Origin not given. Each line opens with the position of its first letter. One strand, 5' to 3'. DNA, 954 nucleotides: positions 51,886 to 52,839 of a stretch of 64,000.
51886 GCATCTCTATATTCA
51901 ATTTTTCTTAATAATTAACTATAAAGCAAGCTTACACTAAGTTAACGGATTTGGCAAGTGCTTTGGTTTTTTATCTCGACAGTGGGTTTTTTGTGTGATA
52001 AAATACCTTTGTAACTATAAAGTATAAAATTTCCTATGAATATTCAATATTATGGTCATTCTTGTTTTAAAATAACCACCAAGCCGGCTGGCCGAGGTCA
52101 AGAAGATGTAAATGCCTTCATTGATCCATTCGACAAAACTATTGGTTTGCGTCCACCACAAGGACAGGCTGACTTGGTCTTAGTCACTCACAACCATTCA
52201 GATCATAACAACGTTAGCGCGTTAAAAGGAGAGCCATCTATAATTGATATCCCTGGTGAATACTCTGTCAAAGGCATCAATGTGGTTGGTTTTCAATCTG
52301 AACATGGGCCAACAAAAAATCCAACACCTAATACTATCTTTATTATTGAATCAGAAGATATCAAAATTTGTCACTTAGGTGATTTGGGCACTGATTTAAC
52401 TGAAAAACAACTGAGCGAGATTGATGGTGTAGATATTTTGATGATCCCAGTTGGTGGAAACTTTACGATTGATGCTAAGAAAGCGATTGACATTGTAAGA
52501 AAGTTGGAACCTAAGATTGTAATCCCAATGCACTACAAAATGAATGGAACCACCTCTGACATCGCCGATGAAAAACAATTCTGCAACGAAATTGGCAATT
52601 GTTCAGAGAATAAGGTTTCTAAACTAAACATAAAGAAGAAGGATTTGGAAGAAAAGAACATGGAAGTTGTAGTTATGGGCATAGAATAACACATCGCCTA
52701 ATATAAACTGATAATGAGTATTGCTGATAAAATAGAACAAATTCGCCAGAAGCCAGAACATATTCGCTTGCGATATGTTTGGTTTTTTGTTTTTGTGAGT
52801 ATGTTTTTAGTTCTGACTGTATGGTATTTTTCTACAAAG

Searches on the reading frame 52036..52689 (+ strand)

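Call 16: search_protein_families(library=pfam, proteins=[window:52036-52689:+], max_evalue=0.001)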
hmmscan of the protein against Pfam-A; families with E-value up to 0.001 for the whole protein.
window:52036-52689:+ (217 aa): 2 families
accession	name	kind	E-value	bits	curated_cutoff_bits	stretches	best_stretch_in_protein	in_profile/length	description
PF13483.12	Lactamase_B_3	-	1.7e-48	165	24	1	2-166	1-160/160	Beta-lactamase superfamily domain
PF12706.13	Lactamase_B_2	-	1.5e-13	51.3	27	1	70-167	90-200/200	Beta-lactamase superfamily domain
